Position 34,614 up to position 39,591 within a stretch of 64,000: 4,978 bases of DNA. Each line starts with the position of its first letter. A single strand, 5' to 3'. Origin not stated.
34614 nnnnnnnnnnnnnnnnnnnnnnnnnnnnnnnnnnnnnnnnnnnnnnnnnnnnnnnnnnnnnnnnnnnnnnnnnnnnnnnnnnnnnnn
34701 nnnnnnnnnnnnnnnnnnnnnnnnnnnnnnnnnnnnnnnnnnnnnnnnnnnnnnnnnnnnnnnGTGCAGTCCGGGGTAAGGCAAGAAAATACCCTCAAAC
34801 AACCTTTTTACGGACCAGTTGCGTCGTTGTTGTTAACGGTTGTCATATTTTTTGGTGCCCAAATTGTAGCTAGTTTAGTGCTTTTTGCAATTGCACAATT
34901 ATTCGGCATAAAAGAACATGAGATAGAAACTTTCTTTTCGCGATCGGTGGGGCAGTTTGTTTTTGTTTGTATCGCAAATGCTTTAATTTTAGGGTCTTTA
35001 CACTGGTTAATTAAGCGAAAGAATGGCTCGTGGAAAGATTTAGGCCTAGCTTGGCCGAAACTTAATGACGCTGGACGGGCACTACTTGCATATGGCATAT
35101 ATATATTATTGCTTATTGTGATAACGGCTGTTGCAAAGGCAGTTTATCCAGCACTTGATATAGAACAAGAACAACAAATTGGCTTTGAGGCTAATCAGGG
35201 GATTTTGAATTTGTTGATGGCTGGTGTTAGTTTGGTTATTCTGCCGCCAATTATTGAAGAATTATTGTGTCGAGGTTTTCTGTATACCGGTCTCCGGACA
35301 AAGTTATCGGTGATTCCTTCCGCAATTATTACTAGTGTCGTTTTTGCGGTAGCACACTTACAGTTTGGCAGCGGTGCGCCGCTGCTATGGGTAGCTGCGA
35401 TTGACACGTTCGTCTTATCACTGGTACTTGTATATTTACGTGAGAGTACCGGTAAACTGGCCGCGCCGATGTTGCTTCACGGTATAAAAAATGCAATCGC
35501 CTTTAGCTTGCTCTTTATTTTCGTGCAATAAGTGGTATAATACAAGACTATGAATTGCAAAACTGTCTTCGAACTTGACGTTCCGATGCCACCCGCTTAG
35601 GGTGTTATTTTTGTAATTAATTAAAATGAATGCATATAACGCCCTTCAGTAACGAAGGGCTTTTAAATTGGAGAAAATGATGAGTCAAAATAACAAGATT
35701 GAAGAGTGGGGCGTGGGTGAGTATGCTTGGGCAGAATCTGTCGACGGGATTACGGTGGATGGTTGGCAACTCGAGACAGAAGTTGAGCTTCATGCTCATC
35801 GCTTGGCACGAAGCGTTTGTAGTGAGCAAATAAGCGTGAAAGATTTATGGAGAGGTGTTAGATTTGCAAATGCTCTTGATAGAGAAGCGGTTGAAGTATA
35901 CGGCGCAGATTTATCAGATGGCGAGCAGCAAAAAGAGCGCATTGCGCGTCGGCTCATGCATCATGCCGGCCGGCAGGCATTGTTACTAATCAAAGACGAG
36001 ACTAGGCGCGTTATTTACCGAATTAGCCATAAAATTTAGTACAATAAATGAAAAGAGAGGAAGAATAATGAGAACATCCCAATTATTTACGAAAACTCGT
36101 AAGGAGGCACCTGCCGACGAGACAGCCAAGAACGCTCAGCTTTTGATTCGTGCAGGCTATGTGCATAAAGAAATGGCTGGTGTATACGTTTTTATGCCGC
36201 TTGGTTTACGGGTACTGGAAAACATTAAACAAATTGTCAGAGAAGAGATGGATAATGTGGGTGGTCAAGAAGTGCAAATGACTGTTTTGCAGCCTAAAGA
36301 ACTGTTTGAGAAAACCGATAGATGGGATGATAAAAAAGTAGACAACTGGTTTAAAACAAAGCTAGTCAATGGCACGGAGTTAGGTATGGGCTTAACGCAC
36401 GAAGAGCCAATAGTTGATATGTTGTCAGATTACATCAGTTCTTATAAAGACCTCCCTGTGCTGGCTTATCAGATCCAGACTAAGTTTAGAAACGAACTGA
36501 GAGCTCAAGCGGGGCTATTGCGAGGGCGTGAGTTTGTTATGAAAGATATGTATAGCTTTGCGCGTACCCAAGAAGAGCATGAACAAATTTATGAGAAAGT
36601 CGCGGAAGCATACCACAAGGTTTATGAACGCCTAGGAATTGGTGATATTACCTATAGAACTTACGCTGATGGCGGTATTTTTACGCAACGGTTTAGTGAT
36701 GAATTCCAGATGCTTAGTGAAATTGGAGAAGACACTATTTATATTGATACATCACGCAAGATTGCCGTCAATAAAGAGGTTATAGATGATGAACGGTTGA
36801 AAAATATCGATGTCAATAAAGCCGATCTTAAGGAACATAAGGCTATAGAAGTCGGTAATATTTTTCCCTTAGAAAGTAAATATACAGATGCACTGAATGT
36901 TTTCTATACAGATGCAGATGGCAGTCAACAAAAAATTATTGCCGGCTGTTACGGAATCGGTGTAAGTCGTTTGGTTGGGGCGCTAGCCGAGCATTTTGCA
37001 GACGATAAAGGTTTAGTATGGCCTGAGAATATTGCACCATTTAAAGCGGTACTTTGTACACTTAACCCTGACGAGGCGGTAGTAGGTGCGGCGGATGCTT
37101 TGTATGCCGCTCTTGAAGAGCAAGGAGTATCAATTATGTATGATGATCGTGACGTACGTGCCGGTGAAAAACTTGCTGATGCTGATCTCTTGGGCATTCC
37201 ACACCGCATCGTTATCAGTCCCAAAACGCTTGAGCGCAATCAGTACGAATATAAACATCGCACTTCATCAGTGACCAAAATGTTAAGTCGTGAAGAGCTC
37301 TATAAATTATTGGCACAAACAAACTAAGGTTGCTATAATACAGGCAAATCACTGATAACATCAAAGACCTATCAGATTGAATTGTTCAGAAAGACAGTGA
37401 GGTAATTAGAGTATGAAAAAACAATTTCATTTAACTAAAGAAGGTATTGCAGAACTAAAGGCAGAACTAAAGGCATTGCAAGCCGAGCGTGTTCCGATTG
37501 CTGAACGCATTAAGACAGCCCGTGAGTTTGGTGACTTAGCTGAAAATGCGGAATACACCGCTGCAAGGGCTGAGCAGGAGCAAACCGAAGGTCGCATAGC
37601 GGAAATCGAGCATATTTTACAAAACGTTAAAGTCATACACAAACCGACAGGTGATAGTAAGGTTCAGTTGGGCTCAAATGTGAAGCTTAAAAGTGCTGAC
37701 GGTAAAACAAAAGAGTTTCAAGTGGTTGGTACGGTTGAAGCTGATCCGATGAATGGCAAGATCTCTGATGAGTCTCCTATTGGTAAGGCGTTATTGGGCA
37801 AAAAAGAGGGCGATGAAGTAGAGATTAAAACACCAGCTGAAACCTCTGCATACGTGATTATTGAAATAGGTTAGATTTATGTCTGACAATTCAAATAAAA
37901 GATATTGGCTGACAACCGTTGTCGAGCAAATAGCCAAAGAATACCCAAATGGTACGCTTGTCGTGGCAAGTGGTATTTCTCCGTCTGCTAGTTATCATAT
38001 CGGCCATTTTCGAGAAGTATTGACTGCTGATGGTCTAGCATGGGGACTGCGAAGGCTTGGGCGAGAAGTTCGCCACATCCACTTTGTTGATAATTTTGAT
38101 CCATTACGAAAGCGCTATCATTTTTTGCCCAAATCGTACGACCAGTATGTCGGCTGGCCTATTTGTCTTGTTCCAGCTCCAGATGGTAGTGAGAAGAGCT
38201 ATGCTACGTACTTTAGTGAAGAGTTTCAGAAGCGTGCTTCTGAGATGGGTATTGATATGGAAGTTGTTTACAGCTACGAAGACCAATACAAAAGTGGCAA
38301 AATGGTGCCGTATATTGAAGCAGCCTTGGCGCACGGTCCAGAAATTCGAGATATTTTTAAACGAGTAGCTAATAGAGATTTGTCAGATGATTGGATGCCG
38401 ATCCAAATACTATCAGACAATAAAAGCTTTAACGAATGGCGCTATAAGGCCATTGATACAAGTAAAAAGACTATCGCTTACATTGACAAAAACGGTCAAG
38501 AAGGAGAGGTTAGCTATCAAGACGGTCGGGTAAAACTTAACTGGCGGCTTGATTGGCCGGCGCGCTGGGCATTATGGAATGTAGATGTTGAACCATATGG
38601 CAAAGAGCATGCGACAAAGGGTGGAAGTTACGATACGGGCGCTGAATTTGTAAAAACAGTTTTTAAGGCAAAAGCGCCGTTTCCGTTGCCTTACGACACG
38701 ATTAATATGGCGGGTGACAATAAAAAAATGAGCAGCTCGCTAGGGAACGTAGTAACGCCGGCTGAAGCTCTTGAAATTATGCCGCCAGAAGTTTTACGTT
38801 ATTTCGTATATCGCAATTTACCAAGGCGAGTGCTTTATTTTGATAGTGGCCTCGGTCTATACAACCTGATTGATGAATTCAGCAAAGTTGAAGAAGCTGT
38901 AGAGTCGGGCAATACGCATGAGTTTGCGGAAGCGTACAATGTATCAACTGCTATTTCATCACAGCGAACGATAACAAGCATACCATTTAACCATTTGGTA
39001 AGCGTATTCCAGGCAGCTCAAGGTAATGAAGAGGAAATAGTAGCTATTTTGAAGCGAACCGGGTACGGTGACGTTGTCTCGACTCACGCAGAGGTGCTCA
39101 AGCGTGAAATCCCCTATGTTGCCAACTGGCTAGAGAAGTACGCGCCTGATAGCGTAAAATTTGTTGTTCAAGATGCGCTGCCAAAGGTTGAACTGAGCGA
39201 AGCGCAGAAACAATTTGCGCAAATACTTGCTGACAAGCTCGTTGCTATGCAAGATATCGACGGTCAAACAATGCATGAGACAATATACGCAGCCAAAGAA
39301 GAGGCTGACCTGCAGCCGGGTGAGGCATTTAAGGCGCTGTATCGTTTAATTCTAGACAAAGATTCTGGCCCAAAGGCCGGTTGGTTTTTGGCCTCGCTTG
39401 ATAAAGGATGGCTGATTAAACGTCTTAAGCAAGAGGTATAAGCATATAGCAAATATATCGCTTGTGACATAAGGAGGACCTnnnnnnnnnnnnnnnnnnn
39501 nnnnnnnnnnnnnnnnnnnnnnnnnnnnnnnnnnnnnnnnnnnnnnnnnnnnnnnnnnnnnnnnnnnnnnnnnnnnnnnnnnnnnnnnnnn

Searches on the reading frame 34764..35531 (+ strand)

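Call 3: search_protein_families(library=pfam, proteins=[window:34764-35531:+], max_evalue=1)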
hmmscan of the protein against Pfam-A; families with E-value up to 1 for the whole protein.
window:34764-35531:+ (255 aa): 2 families
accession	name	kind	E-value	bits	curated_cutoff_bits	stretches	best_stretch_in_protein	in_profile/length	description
PF02517.21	Rce1-like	-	5.3e-20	71.9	22.4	1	150-245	4-93/93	Type II CAAX prenyl endopeptidase Rce1-like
PF19862.4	DUF6336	-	0.018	15.8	25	1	26-87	10-71/128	Family of unknown function (DUF6336)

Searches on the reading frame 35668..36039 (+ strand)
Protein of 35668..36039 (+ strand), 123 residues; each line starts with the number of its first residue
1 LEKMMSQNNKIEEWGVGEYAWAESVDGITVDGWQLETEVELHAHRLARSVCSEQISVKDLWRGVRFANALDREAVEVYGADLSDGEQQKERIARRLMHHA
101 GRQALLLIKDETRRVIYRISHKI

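Call 3: search_protein_families(library=pfam, proteins=[window:35668-36039:+], max_evalue=1)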
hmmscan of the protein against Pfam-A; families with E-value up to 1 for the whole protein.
window:35668-36039:+ (123 aa): 1 family
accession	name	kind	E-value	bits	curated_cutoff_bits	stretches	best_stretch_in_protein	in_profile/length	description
PF00005.33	ABC_tran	-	0.037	15.1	25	1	56-100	84-127/137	ABC transporter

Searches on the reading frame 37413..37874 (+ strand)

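Call 79: search_protein_families(library=pfam, proteins=[window:37413-37874:+], max_evalue=0.0001)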
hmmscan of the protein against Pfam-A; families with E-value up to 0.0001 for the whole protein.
window:37413-37874:+ (153 aa): 2 families
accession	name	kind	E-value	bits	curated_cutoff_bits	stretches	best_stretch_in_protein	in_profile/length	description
PF01272.25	GreA_GreB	-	1.5e-23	83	26.9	1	82-152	4-75/77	Transcription elongation factor, GreA/GreB, C-term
PF03449.20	GreA_GreB_N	-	4.2e-23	81.8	24.5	1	7-74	3-71/71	Transcription elongation factor, N-terminal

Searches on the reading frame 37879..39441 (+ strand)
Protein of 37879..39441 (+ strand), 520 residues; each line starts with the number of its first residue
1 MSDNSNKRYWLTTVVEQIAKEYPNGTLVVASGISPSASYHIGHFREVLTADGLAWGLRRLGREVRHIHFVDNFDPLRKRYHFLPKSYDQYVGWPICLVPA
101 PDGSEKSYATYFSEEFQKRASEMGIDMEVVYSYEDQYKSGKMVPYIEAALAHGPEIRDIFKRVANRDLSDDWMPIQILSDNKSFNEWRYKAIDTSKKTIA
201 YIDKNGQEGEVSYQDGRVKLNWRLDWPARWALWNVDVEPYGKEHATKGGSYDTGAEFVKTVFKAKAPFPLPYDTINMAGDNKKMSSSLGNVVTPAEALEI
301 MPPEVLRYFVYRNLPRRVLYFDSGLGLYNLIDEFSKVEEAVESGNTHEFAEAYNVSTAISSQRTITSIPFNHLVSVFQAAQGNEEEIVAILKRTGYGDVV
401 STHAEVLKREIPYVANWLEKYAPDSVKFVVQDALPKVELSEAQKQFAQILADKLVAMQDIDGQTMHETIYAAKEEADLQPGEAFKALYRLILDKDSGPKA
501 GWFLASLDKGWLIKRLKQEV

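Call 79: search_protein_families(library=pfam, proteins=[window:37879-39441:+], max_evalue=0.0001)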
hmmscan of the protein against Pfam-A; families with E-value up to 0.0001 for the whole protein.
window:37879-39441:+ (520 aa): 3 families
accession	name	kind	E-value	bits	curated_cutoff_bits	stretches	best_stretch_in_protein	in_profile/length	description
PF01921.24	tRNA-synt_1f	-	9.5e-96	321.3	27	1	10-352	3-350/360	tRNA synthetases class I (K)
PF09334.17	tRNA-synt_1g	-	2.8e-08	33.4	20.1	1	280-315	324-359/391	tRNA synthetases class I (M)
PF01406.26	tRNA-synt_1e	-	1.7e-06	28.1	27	0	280-321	250-291/301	tRNA synthetases class I (C) catalytic domain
